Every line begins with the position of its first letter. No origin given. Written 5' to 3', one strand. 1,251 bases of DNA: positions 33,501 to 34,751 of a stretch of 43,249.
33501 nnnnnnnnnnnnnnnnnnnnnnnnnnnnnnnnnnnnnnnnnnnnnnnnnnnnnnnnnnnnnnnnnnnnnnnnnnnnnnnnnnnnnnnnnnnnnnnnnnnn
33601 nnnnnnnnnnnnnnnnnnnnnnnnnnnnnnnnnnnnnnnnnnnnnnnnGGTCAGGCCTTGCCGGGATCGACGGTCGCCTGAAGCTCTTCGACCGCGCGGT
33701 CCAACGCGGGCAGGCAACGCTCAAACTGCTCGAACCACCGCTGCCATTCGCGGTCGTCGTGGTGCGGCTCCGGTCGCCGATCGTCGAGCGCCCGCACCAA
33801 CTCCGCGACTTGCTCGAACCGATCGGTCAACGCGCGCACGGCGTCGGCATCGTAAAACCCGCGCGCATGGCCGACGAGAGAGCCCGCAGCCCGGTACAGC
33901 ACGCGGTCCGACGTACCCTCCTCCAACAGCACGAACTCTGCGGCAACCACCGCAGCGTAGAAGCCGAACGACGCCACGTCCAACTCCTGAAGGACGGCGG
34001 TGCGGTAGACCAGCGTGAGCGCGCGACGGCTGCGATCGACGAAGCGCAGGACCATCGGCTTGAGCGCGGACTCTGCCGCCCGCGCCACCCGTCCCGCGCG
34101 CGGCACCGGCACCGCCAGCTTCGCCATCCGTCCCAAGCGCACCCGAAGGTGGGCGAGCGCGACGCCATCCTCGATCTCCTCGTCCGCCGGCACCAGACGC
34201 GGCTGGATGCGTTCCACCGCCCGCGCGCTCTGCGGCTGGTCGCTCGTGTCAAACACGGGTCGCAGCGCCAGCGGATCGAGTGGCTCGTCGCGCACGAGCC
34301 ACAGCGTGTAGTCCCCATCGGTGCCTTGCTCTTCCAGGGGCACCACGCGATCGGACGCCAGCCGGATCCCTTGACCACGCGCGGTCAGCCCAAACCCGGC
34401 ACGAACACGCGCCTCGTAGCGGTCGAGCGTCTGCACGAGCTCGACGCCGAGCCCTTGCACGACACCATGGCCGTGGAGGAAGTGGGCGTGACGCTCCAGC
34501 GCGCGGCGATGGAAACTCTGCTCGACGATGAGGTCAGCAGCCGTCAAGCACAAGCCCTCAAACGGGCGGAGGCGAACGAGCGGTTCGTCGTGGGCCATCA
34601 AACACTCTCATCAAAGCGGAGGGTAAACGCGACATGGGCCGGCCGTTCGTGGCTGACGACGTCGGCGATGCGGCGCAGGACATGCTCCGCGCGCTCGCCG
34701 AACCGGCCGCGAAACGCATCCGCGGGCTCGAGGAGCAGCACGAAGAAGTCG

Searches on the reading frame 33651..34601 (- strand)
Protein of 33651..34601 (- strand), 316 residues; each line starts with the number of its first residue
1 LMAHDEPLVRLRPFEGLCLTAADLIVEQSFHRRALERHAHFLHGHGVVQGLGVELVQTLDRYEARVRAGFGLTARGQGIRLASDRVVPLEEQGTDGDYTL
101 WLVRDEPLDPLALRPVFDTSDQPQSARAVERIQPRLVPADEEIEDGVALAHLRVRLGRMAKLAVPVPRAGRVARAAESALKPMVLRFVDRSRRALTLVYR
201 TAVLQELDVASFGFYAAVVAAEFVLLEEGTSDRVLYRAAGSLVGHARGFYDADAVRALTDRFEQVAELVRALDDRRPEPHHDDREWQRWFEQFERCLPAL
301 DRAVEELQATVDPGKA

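Call 8: search_protein_families(library=pfam, proteins=[window:33651-34601:-], max_evalue=0.1)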
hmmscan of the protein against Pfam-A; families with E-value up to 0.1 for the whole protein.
window:33651-34601:- (316 aa): 0 families

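Call 37: search_protein_families(library=phrogs, proteins=[window:33651-34601:-], max_evalue=0.01)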
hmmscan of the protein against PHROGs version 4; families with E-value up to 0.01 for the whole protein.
window:33651-34601:- (316 aa): 0 families

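Call 38: search_solved_structures(query=window:33651-34601:-, max_evalue=1)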
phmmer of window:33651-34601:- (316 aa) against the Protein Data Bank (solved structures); distinct sequences matched with E-value up to 1: 0.
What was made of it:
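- Tried and rejected: A phmmer search with the neighbour gave nothing (call 38).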

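Call 49: find_homologous_proteins(query=window:33651-34601:-, max_evalue=0.001)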
Query window:33651-34601:- (316 aa): 220 proteins with E <= 0.001 among 8000 candidates; the best 120 are listed.
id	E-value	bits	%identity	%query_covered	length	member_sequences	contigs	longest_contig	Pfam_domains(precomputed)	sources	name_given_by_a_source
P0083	1.4e-201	686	100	100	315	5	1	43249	-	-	-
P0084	1.5e-153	529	77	99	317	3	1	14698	-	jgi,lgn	jgi:hypothetical protein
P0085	5.2e-138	478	69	99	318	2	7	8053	-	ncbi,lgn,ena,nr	ncbi:MAG TPA: hypothetical protein PKA64_02765 [Myxococcota bacterium]|nr:hypothetical protein [Myxo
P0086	1.5e-137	476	70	100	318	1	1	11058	-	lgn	-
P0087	2.2e-133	462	67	99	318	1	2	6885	-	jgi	jgi:hypothetical protein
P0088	5.1e-133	461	68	99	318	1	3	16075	-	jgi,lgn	jgi:hypothetical protein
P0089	2.4e-130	452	66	99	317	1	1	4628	-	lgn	-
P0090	3.8e-130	452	68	99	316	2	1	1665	-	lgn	-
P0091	7.6e-130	451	66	99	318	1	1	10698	-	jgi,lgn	jgi:hypothetical protein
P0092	1.4e-128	446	66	99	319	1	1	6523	-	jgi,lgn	jgi:hypothetical protein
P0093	2.5e-127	442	68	98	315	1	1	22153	-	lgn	-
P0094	9.8e-126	437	65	99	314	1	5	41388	-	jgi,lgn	jgi:hypothetical protein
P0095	8.5e-125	434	66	97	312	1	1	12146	-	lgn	-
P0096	2.9e-122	426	64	98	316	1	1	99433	-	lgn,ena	-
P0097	4.6e-120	419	63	100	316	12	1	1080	-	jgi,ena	jgi:hypothetical protein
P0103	3.3e-100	353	55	98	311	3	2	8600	-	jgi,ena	jgi:hypothetical protein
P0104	3.6e-100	353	56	95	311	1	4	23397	-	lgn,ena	-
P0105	8.9e-100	352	54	98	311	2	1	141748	-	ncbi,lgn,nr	ncbi:MAG: hypothetical protein EA397_03220 [Deltaproteobacteria bacterium]|nr:MAG: hypothetical prot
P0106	2.6e-98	347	53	98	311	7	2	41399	-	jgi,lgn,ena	jgi:hypothetical protein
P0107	4.9e-98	346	52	98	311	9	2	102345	-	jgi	-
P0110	1.0e-97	345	53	99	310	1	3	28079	-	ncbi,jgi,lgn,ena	jgi:hypothetical protein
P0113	2.4e-97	344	51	97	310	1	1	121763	-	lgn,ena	-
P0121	9.1e-94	332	52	98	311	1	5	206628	-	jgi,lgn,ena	-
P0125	2.0e-93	331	50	98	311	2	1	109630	-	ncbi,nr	ncbi:MAG: hypothetical protein KC912_04460 [Proteobacteria bacterium]|nr:hypothetical protein [Pseud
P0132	9.8e-93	329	52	98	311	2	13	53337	-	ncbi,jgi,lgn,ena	jgi:hypothetical protein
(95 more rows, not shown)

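Call 57: predict_structure(alignment_id=A4)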
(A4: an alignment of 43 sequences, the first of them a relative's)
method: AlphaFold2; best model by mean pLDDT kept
length: 315 residues; sequences in the alignment: 43
mean_pLDDT: 82.4   pTM: 0.60
mean pLDDT of the five models: 82.4, 81.1, 80.0, 79.9, 79.7
residues with pLDDT >= 90: 105; 70-90: 154; 50-70: 43; < 50: 13
segments of 3 or more residues with pLDDT < 50: 1-3, 44-46, 169-174
pLDDT, mean of each block of 10 residues (from residue 1): 70 70 89 79 59 87 88 83 86 86 90 72 87 90 88 86 60 58 92 88 70 91 72 86 94 89 95 91 83 93 90 63
secondary structure, 60 per line:
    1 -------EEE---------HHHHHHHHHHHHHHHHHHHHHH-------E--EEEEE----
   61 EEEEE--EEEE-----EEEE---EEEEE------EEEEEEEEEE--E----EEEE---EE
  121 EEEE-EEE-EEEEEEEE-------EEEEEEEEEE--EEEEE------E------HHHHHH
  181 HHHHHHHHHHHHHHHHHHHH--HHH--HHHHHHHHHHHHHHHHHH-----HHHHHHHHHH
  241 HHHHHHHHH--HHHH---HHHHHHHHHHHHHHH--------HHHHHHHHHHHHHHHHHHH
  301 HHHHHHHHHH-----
elements in order: E8-10 H20-41 E52-56 E61-65 E68-71 E77-80 E84-88 E95-104 E112-115 E119-124 E126-128 E130-137 E145-154 E157-161 H175-200 H208-225 H231-249 H252-255 H259-273 H282-310
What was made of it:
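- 33651..34601 (-): Upstream partner gene: a 316-aa protein with a TssK / phage receptor-binding-protein shoulder-plus-neck fold and no head domain. Its stop codon lies 2 nt before the target's start codon. AF2 mean pLDDT 82 (call 57).
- On TssK family (for the 316-aa neighbour): The AF2 model has pLDDT 82 (call 57).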

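Call 59: fold_search(model_id=the predicted structure, library=pdb)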
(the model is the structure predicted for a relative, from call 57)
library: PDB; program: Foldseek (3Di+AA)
matches with E <= 10: 387; with E <= 0.001: 14
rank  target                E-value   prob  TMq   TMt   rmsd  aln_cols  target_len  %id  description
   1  5y0e_A                8.9e-06  1.00  0.39  0.30  10.6       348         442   12  Crystal structure of TssK (released 2018-08-08)
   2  5mwn_C                9.9e-06  1.00  0.39  0.40  11.1       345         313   16  Structure of the EAEC T6SS component TssK N-terminal domain in complex with llama nanobodies nbK18 and nbK27 (released 2017-06-28)
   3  6n38_E                1.3e-05  1.00  0.40  0.41  11.4       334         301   14  Structure of the type VI secretion system TssK-TssF-TssG baseplate subcomplex revealed by cryo-electron microscopy - f (released 2018-12-26)
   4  6giy_G                1.3e-05  1.00  0.37  0.29  11.2       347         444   17  The baseplate complex from the type VI secretion system (released 2018-10-17)
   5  5y0e_B                1.3e-05  1.00  0.34  0.27  13.5       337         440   14  Crystal structure of TssK (released 2018-08-08)
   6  5mwn_B                1.9e-05  1.00  0.42  0.42  10.8       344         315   17  Structure of the EAEC T6SS component TssK N-terminal domain in complex with llama nanobodies nbK18 and nbK27 (released 2017-06-28)
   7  6n38_A                2.4e-05  1.00  0.40  0.42  11.0       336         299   15  Structure of the type VI secretion system TssK-TssF-TssG baseplate subcomplex revealed by cryo-electron microscopy - f (released 2018-12-26)
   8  5mwn_A                3.3e-05  1.00  0.41  0.42  11.1       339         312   17  Structure of the EAEC T6SS component TssK N-terminal domain in complex with llama nanobodies nbK18 and nbK27 (released 2017-06-28)
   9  6n38_B                4.1e-05  1.00  0.40  0.41  11.3       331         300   14  Structure of the type VI secretion system TssK-TssF-TssG baseplate subcomplex revealed by cryo-electron microscopy - f (released 2018-12-26)
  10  6giy_D                5.1e-05  1.00  0.39  0.40  11.1       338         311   15  The baseplate complex from the type VI secretion system (released 2018-10-17)
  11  5y0e_C                7.3e-05  1.00  0.35  0.28  12.9       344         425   14  Crystal structure of TssK (released 2018-08-08)
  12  6n38_F                8.1e-05  1.00  0.40  0.42  10.9       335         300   16  Structure of the type VI secretion system TssK-TssF-TssG baseplate subcomplex revealed by cryo-electron microscopy - f (released 2018-12-26)
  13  5m30_A                1.1e-04  1.00  0.40  0.43   9.0       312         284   14  Structure of TssK from T6SS EAEC in complex with nanobody nb18 (released 2017-06-21)
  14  5m30_B                1.9e-04  1.00  0.41  0.34   8.6       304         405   16  Structure of TssK from T6SS EAEC in complex with nanobody nb18 (released 2017-06-21)
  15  8dql_A                1.8e-03  1.00  0.37  0.42   8.9       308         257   13  CryoEM structure of IglD (released 2022-08-17)
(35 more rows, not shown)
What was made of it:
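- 33651..34601 (-): The top 14 Foldseek PDB hits are all TssK, followed by IglD (call 59).
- On TssK family (for the 316-aa neighbour): The top 14 Foldseek PDB hits are TssK chains (E 9e-6 to 2e-4, probability 1.0), then IglD (call 59). The protein ends after the neck at 316 aa, and the best structural matches include the head-less N-terminal TssK constructs (call 59).
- The AF2 model (pLDDT 82) matches TssK in all of the top 14 PDB hits (E 9e-6 to 2e-4, probability 1.0), then IglD (calls 57, 59).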

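Call 87: search_protein_families(library=pfam, alignment_id=A4, max_evalue=1)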
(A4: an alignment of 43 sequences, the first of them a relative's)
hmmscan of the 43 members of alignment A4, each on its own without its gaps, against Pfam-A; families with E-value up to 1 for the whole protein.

A. member 1, P0083 (315 aa): 0 families

B. families by the number of members that match (of 43 scanned): 12 families
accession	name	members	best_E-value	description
PF06013.18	WXG100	11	0.021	Proteins of 100 residues with WXG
PF19719.4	DUF6213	2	0.027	Family of unknown function (DUF6213)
PF19979.4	DUF6415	1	0.052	Family of unknown function (DUF6415)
PF10975.14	DUF2802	1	0.06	Protein of unknown function (DUF2802)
PF18090.7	SoPB_HTH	1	0.097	Centromere-binding protein HTH domain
PF20438.3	SpoIVA_middle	1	0.12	Stage IV sporulation protein A, middle domain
PF24117.1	DUF7391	1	0.13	Family of unknown function (DUF7391)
PF20263.4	LYRM2-like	1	0.15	LYR motif-containing protein 2-like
PF13093.11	FTA4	1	0.16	Kinetochore complex Fta4 of Sim4 subunit, or CENP-50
PF08663.15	HalX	1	0.3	HalX domain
PF23991.1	DUF7310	1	0.45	Coiled-coil region of unknown function (DUF7310)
PF21848.1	DUF6907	1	0.47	Domain of unknown function (DUF6907)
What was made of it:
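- On TssK family (for the 316-aa neighbour): No Pfam TssK hit appears in any of the 43 relatives scanned (call 87).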

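Call 89: search_protein_families(library=pfam, proteins=[P0103, P0104, P0105, P0106, P0107, P0110, P0113, P0121, P0125, P0132], max_evalue=1)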
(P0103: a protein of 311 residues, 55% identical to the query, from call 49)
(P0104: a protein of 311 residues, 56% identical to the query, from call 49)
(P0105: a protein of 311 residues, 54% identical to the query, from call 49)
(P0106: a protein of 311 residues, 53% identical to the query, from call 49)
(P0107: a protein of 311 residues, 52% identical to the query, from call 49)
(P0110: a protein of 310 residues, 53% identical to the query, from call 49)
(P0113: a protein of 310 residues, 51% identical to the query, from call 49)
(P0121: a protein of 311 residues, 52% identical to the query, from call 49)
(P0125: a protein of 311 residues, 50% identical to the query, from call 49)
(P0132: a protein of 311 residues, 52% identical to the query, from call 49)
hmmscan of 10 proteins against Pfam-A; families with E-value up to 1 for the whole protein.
P0103 (311 aa): 1 family
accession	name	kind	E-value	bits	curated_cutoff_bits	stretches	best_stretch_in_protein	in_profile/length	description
PF06013.18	WXG100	-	0.24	12.1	27.3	1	274-309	45-80/86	Proteins of 100 residues with WXG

P0104 (311 aa): 0 families

P0105 (311 aa): 1 family
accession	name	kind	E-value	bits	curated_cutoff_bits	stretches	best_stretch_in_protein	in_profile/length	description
PF06013.18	WXG100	-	0.044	14.5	27.3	1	276-311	47-82/86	Proteins of 100 residues with WXG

P0106 (311 aa): 1 family
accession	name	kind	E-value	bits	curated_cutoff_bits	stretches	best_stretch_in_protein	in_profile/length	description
PF06013.18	WXG100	-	0.094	13.4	27.3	1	276-311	47-82/86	Proteins of 100 residues with WXG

P0107 (311 aa): 1 family
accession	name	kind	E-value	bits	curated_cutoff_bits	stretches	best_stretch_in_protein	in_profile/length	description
PF06013.18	WXG100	-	0.039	14.7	27.3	1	276-310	47-81/86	Proteins of 100 residues with WXG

P0110 (310 aa): 1 family
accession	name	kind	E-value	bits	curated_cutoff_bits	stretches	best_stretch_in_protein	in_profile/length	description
PF06013.18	WXG100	-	0.14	12.8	27.3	1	275-309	47-81/86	Proteins of 100 residues with WXG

P0113 (310 aa): 1 family
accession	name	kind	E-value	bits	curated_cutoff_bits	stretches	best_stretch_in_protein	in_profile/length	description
PF06013.18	WXG100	-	0.17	12.6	27.3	1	278-310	50-82/86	Proteins of 100 residues with WXG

P0121 (311 aa): 1 family
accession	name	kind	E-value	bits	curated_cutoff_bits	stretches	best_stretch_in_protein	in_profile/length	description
PF06013.18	WXG100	-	0.2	12.4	27.3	1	274-306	45-77/86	Proteins of 100 residues with WXG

P0125 (311 aa): 0 families

P0132 (311 aa): 1 family
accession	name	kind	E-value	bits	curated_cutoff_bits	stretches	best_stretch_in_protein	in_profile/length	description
PF06013.18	WXG100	-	0.097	13.4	27.3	1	276-311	47-82/86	Proteins of 100 residues with WXG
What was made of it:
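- On YukD-like ubiquitin-like domains (Pfam PF08817): The only trace is a weak, sub-threshold WXG100-like match in the neighbour's last helix (calls 87, 89).
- Tried and rejected: Only weak WXG100-like matches over the last ~35 residues (E 0.02-0.24), which I treat as unverified (calls 87, 89).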

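Call 90: fold_search(model_id=the predicted structure, library=viral)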
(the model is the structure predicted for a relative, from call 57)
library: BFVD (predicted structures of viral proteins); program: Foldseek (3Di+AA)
matches with E <= 10: 510; with E <= 0.001: 6
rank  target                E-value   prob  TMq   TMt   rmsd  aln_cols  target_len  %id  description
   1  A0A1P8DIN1            4.2e-05  1.00  0.36  0.16   5.1       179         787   13  (no name in the UniProt tables at hand)
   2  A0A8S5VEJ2            1.6e-04  1.00  0.26  0.18  27.9       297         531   15  Receptor Binding Protein [Siphoviridae sp. ctSXZ3]
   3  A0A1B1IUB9            1.8e-04  1.00  0.29  0.46   7.1       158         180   16  (no name in the UniProt tables at hand)
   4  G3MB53                3.0e-04  1.00  0.26  0.10  10.1       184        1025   15  Gp673 [Bacillus phage G]
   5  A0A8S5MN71            4.8e-04  1.00  0.25  0.28  10.4       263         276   10  Uncharacterized protein [Siphoviridae sp. ctxc31]
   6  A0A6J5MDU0            8.1e-04  1.00  0.29  0.21   9.3       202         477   12  Uncharacterized protein [uncultured Caudovirales phage]
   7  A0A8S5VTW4            1.4e-03  1.00  0.31  0.22   7.6       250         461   10  (no name in the UniProt tables at hand)
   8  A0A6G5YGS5            2.0e-03  0.99  0.22  0.29   9.0       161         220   17  (no name in the UniProt tables at hand)
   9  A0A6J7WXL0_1          2.1e-03  1.00  0.26  0.12   9.4       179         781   11  Uncharacterized protein [uncultured Caudovirales phage]
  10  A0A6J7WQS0            3.5e-03  0.99  0.23  0.21   7.7       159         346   14  Tail fiber protein [uncultured Caudovirales phage]
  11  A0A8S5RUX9            1.0e-02  1.00  0.36  0.22   5.6       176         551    9  (no name in the UniProt tables at hand)
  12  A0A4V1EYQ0            1.2e-02  0.90  0.21  0.19  10.9       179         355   15  (no name in the UniProt tables at hand)
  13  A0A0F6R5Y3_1          2.1e-02  0.90  0.18  0.07   9.4       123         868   15  VrlC virulence-associated protein-like protein [Sinorhizobium phage phiM9]
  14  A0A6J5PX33            2.9e-02  0.82  0.21  0.18   8.2       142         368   16  Uncharacterized protein [uncultured Caudovirales phage]
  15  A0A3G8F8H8            3.1e-02  0.90  0.25  0.22  10.8       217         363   12  (no name in the UniProt tables at hand)
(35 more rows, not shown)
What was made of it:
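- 33651..34601 (-): Viral library hits are receptor-binding and tail-fibre proteins (call 90).
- In the viral library it matches phage receptor-binding and tail-fibre proteins (call 90).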
